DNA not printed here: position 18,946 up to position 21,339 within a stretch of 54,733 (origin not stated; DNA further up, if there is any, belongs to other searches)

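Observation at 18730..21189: Wzy_C-TPR fusion co-oriented 39 nt upstream of a tiny Ser/Thr/Pro-rich LPFTG protein: candidate protein O-glycosylation or wall-anchored glycan-carrier module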

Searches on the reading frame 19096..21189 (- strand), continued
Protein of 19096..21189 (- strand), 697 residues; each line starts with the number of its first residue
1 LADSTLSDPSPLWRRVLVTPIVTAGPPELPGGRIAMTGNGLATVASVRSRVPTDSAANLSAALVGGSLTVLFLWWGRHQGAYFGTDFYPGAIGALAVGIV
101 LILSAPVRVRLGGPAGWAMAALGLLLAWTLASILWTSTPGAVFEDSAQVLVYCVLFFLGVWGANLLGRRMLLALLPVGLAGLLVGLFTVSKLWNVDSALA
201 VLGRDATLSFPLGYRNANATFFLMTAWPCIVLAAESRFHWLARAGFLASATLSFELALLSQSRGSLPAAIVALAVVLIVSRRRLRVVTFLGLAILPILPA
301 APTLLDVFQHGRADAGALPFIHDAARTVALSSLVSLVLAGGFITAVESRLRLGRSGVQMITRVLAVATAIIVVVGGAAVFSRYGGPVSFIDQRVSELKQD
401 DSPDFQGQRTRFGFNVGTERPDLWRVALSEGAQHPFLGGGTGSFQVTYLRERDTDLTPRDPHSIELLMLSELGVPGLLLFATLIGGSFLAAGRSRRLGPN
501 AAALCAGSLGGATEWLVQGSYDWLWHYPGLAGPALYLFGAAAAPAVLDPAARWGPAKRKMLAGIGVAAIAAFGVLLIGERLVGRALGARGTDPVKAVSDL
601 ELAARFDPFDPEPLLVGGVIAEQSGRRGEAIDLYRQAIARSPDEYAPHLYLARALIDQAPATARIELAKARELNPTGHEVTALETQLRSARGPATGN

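Call 42: fold_search(model_id=the predicted structure, library=pdb)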
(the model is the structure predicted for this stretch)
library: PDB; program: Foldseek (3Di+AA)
matches with E <= 10: 992; with E <= 0.001: 1
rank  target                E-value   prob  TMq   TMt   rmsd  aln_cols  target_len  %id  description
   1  7tpg_B                2.3e-06  1.00  0.22  0.34  19.8       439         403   19  Single-Particle Cryo-EM Structure of the WaaL O-antigen ligase in its ligand bound state (released 2022-04-06)
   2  8a3t_J                1.7e-03  1.00  0.19  0.23  24.3       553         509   12  S. cerevisiae APC/C-Cdh1 complex (released 2022-08-31)
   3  8a3t_K                2.4e-03  0.99  0.17  0.22  28.4       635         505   13  S. cerevisiae APC/C-Cdh1 complex (released 2022-08-31)
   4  5dse_C                4.3e-03  0.94  0.18  0.17  39.1       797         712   13  Crystal Structure of the TTC7B/Hyccin Complex (released 2015-12-02)
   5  6vfh_A                4.6e-03  1.00  0.16  0.76   3.2       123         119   24  De novo designed tetrahedral nanoparticle T33_dn10 (released 2020-08-12)
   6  1na0_A                5.6e-03  1.00  0.16  0.81   2.5       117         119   22  Design of Stable alpha-Helical Arrays from an Idealized TPR Motif (released 2003-06-03)
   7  6v8e_D                6.9e-03  1.00  0.16  0.78   3.2       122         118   23  Computationally designed C3-symmetric homotrimer from TPR repeat protein (released 2020-08-12)
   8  6v8e_B                8.4e-03  1.00  0.16  0.79   3.1       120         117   23  Computationally designed C3-symmetric homotrimer from TPR repeat protein (released 2020-08-12)
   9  6v8e_A                8.4e-03  1.00  0.16  0.78   3.2       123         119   24  Computationally designed C3-symmetric homotrimer from TPR repeat protein (released 2020-08-12)
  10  6vfj_B                8.7e-03  1.00  0.16  0.78   3.2       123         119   21  De novo designed icosahedral nanoparticle I53_dn5 (released 2020-08-12)
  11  4cgv_B                9.1e-03  1.00  0.17  0.80   2.0       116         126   15  First TPR of Spaghetti (RPAP3) bound to HSP90 peptide SRMEEVD (released 2014-05-14)
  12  4cgv_C                9.1e-03  1.00  0.17  0.80   2.0       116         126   15  First TPR of Spaghetti (RPAP3) bound to HSP90 peptide SRMEEVD (released 2014-05-14)
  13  2xpi_A                1.1e-02  0.98  0.19  0.23  23.9       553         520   12  Crystal structure of APC/C hetero-tetramer Cut9-Hcn1 (released 2011-03-30)
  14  5hrz                  1.2e-02  1.00  0.17  0.81   2.5       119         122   24  Computationally Designed Trimer 1na0C3_3 (released 2017-04-12)
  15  1w3b_A                1.4e-02  1.00  0.19  0.30  25.0       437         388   15  The superhelical TPR domain of O-linked GlcNAc transferase reveals structural similarities to importin alpha. (released 2004-09-09)
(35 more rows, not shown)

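Call 58: search_protein_families(library=ncbifam, proteins=[L043:10097-10435:+], max_evalue=1)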
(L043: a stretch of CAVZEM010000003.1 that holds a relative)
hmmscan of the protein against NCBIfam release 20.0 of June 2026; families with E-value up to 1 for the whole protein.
L043:10097-10435:+ (112 aa): 4 families
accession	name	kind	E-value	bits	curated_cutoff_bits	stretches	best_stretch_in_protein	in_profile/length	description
NF053819.1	EF0750_LPXTG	subfamily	0.0013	19.2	47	1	5-101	2-100/105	EF2685/EF0750 family sortase-dependent surface protein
NF049901.1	EndglycodaseB1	equivalog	0.054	12.1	900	1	30-101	482-552/559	endo-beta-N-acetylglucosaminidase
NF040991.1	MamS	equivalog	0.12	12.4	200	1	11-89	11-90/186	magnetosome protein MamS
TIGR03943.1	TIGR03943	equivalog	0.22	10.8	88.8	1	6-54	55-103/221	TIGR03943 family putative permease subunit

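Call 59: find_encoding_contigs(protein=P0098, flank=10000, max_places=1)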
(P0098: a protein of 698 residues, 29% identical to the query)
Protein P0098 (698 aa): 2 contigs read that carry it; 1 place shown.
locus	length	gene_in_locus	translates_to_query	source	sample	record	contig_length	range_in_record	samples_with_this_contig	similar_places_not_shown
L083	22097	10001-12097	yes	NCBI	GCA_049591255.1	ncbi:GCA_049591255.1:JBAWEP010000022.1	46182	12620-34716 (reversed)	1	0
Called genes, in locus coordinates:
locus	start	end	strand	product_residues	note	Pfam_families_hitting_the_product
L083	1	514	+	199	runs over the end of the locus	PF00300:His_Phos_1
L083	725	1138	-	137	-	-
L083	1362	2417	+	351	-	PF01171:ATP_bind_3, PF11734:TilS_C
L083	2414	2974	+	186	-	PF00156:Pribosyltran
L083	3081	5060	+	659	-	PF06480:FtsH_ext, PF00004:AAA, PF17862:AAA_lid_3, PF01434:Peptidase_M41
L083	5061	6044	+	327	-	PF00892:EamA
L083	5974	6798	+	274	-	PF00809:Pterin_bind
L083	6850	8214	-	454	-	PF01636:APH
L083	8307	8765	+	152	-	PF01288:HPPK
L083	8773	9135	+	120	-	PF10611:DUF2469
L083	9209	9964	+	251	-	PF03309:Pan_kinase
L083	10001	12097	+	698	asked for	PF04932:Wzy_C, PF07719:TPR_2 (faint), PF13432:TPR_16 (weak)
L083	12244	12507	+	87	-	-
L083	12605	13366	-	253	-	PF19567:CpsB_CapC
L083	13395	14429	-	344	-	PF01207:Dus, PF01180:DHO_dh (faint), PF01070:FMN_dh (faint)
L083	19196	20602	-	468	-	PF04932:Wzy_C (weak)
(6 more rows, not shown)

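Call 60: find_encoding_contigs(protein=P0102, flank=10000, max_places=1)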
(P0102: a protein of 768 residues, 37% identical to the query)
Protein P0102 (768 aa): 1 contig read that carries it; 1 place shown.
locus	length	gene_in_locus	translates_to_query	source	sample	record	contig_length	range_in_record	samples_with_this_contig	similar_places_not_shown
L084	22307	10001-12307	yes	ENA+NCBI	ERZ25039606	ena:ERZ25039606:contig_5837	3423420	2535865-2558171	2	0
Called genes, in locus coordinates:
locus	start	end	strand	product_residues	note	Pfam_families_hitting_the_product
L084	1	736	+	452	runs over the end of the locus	PF02826:2-Hacid_dh_C (faint), PF03446:NAD_binding_2 (weak), PF03721:UDPG_MGDP_dh_N, PF00984:UDPG_MGDP_dh, PF03720:UDPG_MGDP_dh_C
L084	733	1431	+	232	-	PF00132:Hexapep, PF25084:LbH_EIF2B (faint), PF25087:GMPPB_C (faint), PF14602:Hexapep_2 (faint), PF00132:Hexapep (weak)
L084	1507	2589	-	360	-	PF00155:Aminotran_1_2 (weak), PF01041:DegT_DnrJ_EryC1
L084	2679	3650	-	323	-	PF01370:Epimerase, PF04321:RmlD_sub_bind, PF05368:NmrA (weak), PF16363:GDP_Man_Dehyd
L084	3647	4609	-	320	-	PF01073:3Beta_HSD, PF01370:Epimerase, PF02719:Polysacc_synt_2 (faint), PF04321:RmlD_sub_bind, PF13460:NAD_binding_10, PF16363:GDP_Man_Dehyd, PF07993:NAD_binding_4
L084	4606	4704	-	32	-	-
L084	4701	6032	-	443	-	PF03721:UDPG_MGDP_dh_N, PF00984:UDPG_MGDP_dh, PF03720:UDPG_MGDP_dh_C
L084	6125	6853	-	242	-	PF03808:Glyco_tran_WecG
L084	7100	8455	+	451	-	-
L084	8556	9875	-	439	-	PF00268:Ribonuc_red_sm, PF02036:SCP2, PF14864:Alkyl_sulf_C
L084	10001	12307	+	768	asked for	PF04932:Wzy_C, PF13432:TPR_16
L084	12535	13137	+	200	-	-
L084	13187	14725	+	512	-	PF13727:CoA_binding_3, PF02397:Bac_transf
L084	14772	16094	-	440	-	-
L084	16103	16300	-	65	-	-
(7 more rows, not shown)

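Call 64: search_solved_structures(query=window:19096-21084:-, max_evalue=1, show_alignments=1)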
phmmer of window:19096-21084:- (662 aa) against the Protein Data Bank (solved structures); distinct sequences matched with E-value up to 1: 11.
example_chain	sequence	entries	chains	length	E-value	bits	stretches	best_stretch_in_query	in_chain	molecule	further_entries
9qhb_A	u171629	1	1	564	0.012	17.3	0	556-644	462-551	Engineered tetratricopeptide repeat protein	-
6eou_A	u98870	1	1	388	0.013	17.1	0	569-640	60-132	UDP-N-acetylglucosamine--peptide N-acetylglucosaminyltransferase 110 kDa subunit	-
1w3b_A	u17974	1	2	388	0.014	17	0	569-640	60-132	UDP-N-ACETYLGLUCOSAMINE--PEPTIDE N-ACETYLGLUCOSAMINYLTRANSFERASE 110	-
6b85_J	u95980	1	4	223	0.026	16.1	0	564-613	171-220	TMHC4_R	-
7yeh_B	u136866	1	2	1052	0.38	12.3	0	570-631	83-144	UDP-N-acetylglucosamine--peptide N-acetylglucosaminyltransferase 110 kDa subunit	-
7yea_A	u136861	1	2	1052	0.38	12.3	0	570-631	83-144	UDP-N-acetylglucosamine--peptide N-acetylglucosaminyltransferase 110 kDa subunit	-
7ntf_A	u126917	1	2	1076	0.4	12.2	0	570-631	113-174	Isoform 1 of UDP-N-acetylglucosamine--peptide N-acetylglucosaminyltransferase 110 kDa subu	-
9qhc_A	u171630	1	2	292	0.45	12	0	555-644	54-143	Engineered tetratricopeptide repeat protein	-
2kck_A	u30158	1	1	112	0.54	11.8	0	575-620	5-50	TPR repeat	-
5hrz_A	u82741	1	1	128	0.58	11.7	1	548-645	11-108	TPR domain protein 1na0C3_3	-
9b6r_L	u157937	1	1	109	0.7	11.4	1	469-532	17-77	Fab1-5 light chain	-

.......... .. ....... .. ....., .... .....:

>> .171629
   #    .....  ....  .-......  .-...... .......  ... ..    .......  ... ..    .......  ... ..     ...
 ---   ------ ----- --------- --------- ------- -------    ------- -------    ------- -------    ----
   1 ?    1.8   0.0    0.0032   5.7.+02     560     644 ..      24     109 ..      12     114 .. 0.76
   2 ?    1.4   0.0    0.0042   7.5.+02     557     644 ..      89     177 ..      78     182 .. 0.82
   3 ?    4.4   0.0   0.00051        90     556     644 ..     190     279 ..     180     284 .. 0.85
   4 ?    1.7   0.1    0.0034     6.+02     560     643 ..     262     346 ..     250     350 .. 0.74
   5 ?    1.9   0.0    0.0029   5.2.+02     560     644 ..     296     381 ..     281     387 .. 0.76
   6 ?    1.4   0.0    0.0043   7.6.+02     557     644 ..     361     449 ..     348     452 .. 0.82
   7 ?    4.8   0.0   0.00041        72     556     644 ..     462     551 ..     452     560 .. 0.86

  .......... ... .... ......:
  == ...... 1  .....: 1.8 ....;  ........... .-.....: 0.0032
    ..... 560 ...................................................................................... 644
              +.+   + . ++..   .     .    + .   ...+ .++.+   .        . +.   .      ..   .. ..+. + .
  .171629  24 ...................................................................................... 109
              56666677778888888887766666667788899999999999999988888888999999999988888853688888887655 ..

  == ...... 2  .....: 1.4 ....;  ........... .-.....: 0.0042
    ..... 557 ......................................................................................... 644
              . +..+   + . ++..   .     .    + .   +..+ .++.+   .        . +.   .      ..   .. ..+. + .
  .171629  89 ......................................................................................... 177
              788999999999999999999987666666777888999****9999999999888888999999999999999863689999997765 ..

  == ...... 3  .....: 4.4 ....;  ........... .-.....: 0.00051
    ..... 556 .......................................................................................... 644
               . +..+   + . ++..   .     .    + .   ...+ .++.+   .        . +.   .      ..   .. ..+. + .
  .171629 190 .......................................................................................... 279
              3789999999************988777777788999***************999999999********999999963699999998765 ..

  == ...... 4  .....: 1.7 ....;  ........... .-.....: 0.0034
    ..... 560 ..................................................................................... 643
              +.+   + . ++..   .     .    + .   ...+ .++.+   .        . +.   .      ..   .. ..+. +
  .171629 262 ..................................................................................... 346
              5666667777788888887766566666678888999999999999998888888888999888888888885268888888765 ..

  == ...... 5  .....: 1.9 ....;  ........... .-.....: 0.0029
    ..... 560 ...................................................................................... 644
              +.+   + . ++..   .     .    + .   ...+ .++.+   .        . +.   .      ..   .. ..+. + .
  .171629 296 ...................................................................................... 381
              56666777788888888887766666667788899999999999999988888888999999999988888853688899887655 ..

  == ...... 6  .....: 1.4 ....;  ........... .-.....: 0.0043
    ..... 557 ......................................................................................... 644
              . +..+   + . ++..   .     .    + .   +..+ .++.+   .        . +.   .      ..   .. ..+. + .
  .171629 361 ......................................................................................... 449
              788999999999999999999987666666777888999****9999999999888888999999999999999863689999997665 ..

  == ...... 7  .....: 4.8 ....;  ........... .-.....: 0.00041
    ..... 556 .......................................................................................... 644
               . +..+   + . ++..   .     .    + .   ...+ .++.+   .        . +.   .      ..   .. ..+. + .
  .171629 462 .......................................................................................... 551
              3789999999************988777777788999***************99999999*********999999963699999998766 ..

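Call 73: find_encoding_contigs(protein=P0100, flank=8000, max_places=1)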
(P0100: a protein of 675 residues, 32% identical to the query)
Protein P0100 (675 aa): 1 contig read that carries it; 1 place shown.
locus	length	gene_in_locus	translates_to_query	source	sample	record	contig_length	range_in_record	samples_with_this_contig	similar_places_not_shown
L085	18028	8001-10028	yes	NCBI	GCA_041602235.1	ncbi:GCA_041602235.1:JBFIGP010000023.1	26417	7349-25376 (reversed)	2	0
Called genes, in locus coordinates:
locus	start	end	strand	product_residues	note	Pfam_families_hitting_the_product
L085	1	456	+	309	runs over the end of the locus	PF00089:Trypsin, PF13365:Trypsin_2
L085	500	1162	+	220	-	PF01243:PNPOx_N, PF10590:PNP_phzG_C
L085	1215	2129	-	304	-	PF04116:FA_hydroxylase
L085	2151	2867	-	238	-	PF00392:GntR, PF07729:FCD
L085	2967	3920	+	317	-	PF20511:PMI_typeI_cat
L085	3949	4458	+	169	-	-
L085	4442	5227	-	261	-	PF03883:H2O2_YaaD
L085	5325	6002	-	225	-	PF01625:PMSR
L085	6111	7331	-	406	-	PF04055:Radical_SAM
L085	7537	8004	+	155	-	-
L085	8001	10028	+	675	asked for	PF04932:Wzy_C, PF07719:TPR_2 (faint)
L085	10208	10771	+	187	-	-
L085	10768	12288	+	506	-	PF13727:CoA_binding_3, PF02397:Bac_transf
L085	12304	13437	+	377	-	PF13439:Glyco_transf_4, PF20706:GT4-conflict (faint), PF00534:Glycos_transf_1, PF13692:Glyco_trans_1_4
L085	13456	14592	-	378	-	PF13579:Glyco_trans_4_4, PF13692:Glyco_trans_1_4, PF13524:Glyco_trans_1_2 (weak)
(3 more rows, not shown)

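Call 74: find_encoding_contigs(protein=P0107, flank=8000, max_places=1)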
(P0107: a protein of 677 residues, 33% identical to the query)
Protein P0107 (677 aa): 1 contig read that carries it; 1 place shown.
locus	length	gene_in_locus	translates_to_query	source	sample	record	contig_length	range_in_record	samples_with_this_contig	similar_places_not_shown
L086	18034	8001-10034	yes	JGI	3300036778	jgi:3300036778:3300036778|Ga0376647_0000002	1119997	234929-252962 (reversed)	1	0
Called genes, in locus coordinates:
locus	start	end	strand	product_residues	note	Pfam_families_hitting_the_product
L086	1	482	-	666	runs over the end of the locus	PF01370:Epimerase, PF04321:RmlD_sub_bind (weak), PF05368:NmrA (faint), PF16363:GDP_Man_Dehyd, PF14528:LAGLIDADG_3 (faint), PF01370:Epimerase, PF16363:GDP_Man_Dehyd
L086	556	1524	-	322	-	PF01073:3Beta_HSD, PF01370:Epimerase, PF02719:Polysacc_synt_2 (weak), PF04321:RmlD_sub_bind, PF05368:NmrA (weak), PF13460:NAD_binding_10, PF16363:GDP_Man_Dehyd, PF07993:NAD_binding_4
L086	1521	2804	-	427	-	PF03721:UDPG_MGDP_dh_N, PF00984:UDPG_MGDP_dh, PF03720:UDPG_MGDP_dh_C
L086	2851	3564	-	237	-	PF03808:Glyco_tran_WecG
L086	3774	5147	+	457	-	PF04545:Sigma70_r4 (weak), PF08281:Sigma70_r4_2 (weak)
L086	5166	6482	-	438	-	PF00268:Ribonuc_red_sm, PF14864:Alkyl_sulf_C, PF02036:SCP2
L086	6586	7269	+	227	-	PF00440:TetR_N, PF16925:TetR_C_13 (faint), PF13977:TetR_C_6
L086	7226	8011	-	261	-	PF13489:Methyltransf_23, PF07021:MetW, PF08241:Methyltransf_11, PF08242:Methyltransf_12, PF13649:Methyltransf_25, PF13847:Methyltransf_31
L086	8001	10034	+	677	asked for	PF04932:Wzy_C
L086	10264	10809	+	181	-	-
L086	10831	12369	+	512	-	PF13727:CoA_binding_3, PF02397:Bac_transf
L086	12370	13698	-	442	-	PF18989:DUF5722 (faint)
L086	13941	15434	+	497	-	PF13231:PMT_2 (weak)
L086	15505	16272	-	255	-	PF19567:CpsB_CapC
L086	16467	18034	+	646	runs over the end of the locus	PF01186:Lysyl_oxidase, PF17963:Big_9 (weak)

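Call 75: find_encoding_contigs(protein=P0094, flank=8000, max_places=1)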
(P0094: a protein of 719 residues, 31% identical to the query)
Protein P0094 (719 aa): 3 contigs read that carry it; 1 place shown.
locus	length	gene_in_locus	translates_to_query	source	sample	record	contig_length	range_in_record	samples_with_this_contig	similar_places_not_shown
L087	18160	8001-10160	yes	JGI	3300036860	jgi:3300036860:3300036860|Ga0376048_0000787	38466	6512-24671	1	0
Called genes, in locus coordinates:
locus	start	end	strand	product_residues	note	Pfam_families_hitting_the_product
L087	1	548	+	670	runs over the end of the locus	-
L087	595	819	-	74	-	-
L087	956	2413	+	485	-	PF02397:Bac_transf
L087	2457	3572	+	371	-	-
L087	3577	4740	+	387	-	PF13480:Acetyltransf_6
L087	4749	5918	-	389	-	PF00070:Pyr_redox (faint), PF01266:DAO (faint), PF03486:HI0933_like (faint), PF07992:Pyr_redox_2, PF13454:NAD_binding_9, PF13738:Pyr_redox_3, PF13434:Lys_Orn_oxgnase (weak), PF01593:Amino_oxidase (faint)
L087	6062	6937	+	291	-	PF01522:Polysacc_deac_1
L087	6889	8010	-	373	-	PF13477:Glyco_trans_4_2, PF13439:Glyco_transf_4, PF13579:Glyco_trans_4_4, PF20706:GT4-conflict, PF00534:Glycos_transf_1, PF13692:Glyco_trans_1_4, PF13524:Glyco_trans_1_2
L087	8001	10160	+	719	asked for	PF04932:Wzy_C, PF07719:TPR_2 (faint)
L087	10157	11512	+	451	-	PF04932:Wzy_C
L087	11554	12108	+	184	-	-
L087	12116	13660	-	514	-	PF02706:Wzz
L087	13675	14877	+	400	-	PF00534:Glycos_transf_1, PF13692:Glyco_trans_1_4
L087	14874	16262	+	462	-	PF01943:Polysacc_synt, PF13440:Polysacc_synt_3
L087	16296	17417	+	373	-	PF13480:Acetyltransf_6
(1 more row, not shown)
